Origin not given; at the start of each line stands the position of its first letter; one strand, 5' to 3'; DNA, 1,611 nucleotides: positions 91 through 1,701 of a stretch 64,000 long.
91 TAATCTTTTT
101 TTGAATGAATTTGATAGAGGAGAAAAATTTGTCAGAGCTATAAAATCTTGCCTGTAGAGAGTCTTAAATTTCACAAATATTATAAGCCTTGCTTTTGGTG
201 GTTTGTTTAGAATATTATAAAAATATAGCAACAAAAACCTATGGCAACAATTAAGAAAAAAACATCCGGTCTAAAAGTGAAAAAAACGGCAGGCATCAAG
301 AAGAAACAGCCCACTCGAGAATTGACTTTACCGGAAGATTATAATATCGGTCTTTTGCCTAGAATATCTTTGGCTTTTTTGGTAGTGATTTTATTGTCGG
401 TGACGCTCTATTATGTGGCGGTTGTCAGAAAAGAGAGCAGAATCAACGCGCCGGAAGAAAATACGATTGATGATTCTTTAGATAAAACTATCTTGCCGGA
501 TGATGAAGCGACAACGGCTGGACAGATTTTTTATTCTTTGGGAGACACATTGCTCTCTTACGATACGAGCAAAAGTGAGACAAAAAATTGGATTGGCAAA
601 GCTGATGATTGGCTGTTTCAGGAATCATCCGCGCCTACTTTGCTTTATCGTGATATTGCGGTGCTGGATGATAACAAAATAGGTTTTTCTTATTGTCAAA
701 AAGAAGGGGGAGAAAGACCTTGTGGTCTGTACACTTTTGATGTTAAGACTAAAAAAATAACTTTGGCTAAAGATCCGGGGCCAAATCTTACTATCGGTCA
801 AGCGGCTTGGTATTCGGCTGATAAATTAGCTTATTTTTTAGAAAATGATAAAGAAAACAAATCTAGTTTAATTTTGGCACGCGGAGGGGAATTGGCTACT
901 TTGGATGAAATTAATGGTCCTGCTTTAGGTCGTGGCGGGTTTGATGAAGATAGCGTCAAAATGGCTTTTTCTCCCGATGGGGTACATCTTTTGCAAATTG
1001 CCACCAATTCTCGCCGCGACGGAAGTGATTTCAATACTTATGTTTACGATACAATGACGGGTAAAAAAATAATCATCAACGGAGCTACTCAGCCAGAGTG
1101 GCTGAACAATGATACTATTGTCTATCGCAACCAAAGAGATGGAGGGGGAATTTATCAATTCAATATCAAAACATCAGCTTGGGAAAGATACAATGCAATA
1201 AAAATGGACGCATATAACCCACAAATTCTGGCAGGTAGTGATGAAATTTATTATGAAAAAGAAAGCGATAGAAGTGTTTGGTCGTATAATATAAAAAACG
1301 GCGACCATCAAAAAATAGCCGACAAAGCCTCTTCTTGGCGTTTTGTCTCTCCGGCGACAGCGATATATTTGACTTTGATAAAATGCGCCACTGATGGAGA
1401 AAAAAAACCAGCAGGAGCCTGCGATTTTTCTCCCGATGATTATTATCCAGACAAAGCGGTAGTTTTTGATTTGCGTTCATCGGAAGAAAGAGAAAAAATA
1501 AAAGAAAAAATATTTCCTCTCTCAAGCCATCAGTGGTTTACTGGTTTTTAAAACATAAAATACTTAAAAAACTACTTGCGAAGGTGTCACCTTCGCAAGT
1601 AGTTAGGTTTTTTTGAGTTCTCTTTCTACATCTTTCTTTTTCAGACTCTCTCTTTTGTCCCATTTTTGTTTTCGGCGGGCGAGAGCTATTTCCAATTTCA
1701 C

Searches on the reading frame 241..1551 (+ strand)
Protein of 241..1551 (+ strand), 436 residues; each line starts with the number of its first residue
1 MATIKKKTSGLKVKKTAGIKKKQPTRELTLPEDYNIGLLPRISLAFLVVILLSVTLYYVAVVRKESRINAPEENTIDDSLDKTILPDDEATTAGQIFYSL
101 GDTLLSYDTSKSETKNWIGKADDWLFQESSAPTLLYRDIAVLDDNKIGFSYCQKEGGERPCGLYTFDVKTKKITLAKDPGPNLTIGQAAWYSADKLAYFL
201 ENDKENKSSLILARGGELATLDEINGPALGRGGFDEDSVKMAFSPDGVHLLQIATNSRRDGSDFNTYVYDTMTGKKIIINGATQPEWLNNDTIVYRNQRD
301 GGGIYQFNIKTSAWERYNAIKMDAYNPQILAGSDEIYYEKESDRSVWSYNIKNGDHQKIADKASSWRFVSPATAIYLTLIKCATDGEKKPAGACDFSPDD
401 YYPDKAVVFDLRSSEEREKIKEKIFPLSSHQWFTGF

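Call 102: search_protein_families(library=padloc, alignment_id=A5, max_evalue=0.00001)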
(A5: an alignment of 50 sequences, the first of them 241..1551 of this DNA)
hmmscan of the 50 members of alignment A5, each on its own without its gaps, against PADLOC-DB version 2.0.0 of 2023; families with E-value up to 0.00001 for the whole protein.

A. member 1, window:241-1551:+ (436 aa): 0 families

B. families by the number of members that match (of 50 scanned): 56 families (the first 25 are shown)
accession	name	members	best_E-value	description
PDLC04135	mad3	2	2.1e-33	mads_3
PDLC02914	ATPase-Toprim_I-B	2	1.1e-11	-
PDLC04140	mad8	2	2.3e-10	mads_8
PDLC02759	SspA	1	3.4e-61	SspA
PDLC02657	DndA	1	6.1e-59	DndA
PDLC02196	IetA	1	2.8e-37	-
PDLC04232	IetA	1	1.8e-30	-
PDLC02195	IetA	1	1.3e-29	-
PDLC02503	BrxHI|BrxHII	1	1.2e-27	BrxHI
PDLC04231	IetA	1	1.4e-19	-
PDLC02864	DpdF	1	6.2e-19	DpdF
PDLC03928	PsyrT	1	6.2e-18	-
PDLC04134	mad2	1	6.3e-16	mads_2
PDLC00914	TRIP13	1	3.8e-14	TRIP13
PDLC02861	DpdF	1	4.8e-14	DpdF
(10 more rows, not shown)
